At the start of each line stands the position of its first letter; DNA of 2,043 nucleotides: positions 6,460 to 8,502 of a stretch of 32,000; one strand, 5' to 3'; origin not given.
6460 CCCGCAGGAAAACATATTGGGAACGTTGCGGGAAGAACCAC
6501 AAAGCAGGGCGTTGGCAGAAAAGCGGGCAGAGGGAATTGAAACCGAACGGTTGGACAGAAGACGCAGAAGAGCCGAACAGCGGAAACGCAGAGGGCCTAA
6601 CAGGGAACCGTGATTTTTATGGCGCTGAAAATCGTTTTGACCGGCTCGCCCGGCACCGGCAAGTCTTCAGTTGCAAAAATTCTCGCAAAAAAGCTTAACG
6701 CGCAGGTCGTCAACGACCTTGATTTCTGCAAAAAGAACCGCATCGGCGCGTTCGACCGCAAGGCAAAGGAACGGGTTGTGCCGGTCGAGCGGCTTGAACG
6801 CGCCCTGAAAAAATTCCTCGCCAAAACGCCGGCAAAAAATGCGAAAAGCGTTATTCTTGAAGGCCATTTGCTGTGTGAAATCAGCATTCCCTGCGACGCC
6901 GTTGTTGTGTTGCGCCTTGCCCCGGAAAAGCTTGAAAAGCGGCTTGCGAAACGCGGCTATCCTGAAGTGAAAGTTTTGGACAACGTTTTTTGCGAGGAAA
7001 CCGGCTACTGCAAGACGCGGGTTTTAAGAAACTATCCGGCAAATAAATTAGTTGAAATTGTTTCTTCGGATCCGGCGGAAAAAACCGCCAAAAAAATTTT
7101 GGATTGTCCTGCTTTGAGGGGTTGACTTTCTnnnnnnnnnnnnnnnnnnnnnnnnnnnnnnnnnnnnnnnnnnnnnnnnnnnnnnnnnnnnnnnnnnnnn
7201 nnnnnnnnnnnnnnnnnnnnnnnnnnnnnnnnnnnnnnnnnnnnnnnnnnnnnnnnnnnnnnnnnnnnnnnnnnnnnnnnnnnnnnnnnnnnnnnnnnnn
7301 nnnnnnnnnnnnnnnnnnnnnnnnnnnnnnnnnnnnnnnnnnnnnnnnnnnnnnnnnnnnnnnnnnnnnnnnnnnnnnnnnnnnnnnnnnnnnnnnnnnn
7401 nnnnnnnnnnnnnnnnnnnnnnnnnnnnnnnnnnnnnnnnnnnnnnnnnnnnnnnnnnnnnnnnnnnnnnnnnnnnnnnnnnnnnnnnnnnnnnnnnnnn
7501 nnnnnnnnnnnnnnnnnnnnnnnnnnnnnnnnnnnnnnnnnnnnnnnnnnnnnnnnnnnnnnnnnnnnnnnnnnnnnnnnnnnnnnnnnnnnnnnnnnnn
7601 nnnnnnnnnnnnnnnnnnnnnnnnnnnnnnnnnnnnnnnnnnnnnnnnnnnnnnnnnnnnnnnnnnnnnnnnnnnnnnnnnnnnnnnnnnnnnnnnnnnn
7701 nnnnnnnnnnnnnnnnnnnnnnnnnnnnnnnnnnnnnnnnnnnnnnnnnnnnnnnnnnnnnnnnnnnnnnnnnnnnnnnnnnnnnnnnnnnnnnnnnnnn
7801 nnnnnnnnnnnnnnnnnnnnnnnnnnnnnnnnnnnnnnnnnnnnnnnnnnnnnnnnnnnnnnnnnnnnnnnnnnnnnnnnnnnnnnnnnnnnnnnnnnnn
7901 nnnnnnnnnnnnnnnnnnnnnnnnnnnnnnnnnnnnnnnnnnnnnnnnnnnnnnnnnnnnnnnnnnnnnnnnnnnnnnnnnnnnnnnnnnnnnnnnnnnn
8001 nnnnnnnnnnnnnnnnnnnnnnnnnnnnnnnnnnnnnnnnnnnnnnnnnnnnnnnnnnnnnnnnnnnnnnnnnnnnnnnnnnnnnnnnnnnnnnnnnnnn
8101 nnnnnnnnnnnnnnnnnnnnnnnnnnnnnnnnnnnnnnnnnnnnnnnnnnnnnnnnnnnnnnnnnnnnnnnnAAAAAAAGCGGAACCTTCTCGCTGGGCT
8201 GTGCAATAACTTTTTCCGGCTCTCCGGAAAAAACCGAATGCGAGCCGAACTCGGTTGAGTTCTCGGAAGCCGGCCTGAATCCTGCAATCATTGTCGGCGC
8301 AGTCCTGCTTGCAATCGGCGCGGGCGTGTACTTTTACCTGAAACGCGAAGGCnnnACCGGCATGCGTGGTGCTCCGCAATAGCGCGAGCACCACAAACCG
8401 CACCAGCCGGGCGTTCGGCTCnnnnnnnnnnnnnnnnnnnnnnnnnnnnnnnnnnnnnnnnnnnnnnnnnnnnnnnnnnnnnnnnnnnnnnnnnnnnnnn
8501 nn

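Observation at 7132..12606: Convergent pair of envelope proteins: a doubly anchored 1394-aa coiled-coil giant and a CARDB-like surface protein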

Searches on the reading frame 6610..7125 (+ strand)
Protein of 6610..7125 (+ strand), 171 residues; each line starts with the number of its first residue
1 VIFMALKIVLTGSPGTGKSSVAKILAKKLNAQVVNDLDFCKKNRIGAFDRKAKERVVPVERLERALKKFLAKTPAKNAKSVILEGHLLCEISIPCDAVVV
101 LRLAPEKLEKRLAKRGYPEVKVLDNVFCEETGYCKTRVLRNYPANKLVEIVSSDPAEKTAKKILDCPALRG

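Call 10: search_protein_families(library=pfam, proteins=[window:6610-7125:+], max_evalue=0.01)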
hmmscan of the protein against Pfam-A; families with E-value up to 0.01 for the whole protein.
window:6610-7125:+ (171 aa): 19 families
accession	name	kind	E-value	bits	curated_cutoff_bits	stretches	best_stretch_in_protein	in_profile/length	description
PF13238.12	AAA_18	-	1.5e-18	67.9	29.4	1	8-129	1-125/128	AAA domain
PF13671.12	AAA_33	-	5.5e-07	30.4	27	1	8-83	2-75/143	AAA domain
PF13207.12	AAA_17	-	1.8e-06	28.7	27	1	11-114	1-121/136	AAA domain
PF13521.12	AAA_28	-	5.8e-06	27.1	27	1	7-36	1-30/164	AAA domain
PF00004.35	AAA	-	1.7e-05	25.7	21.2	1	8-35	1-28/131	ATPase family associated with various cellular activities (AAA)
PF13401.12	AAA_22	-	0.00032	21.5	27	1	8-41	8-33/130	AAA domain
PF13191.12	AAA_16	-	0.00043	21.2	32.6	1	8-66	27-73/167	AAA ATPase domain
PF01712.25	dNK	-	0.00053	20.2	27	0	8-37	1-30/203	Deoxynucleoside kinase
PF00910.28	RNA_helicase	-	0.00069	20.5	21.5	1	8-38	1-27/105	RNA helicase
PF08433.16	KTI12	-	0.00073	19.6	22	1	4-35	1-28/271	Chromatin associated protein KTI12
PF20720.3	nSTAND3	-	0.00087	19.5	27.2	1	8-45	20-54/155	Novel STAND NTPase 3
PF02224.24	Cytidylate_kin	-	0.0014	18.8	26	1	9-35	2-28/211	Cytidylate kinase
PF07728.20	AAA_5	-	0.0016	18.9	22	1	8-33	2-28/139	AAA domain (dynein-related subfamily)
PF01202.28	SKI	-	0.0019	18.8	22.1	0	14-44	1-30/159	Shikimate kinase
PF06414.18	Zeta_toxin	-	0.0019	18.1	22.3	0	8-30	19-41/199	Zeta toxin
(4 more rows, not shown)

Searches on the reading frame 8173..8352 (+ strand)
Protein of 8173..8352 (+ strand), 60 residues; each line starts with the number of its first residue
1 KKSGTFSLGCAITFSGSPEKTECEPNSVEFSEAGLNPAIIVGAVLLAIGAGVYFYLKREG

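Call 73: search_protein_families(library=ncbifam, proteins=[window:8173-8352:+], max_evalue=10)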
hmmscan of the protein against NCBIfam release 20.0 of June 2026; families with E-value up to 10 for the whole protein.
window:8173-8352:+ (60 aa): 3 families
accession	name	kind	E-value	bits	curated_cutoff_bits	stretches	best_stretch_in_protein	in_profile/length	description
NF058670.1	sorting_LPXTATN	domain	0.00092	19.5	32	1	39-58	12-31/32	LPxTATN C-terminal sorting signal domain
TIGR01167.1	LPXTG_anchor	domain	0.051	14.3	15.9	1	34-58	9-32/34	LPXTG cell wall anchor domain-containing protein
NF041528.1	strep_LAETG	domain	0.055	13.3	30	1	42-58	18-34/35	LAETG motif-containing sortase-dependent surface protein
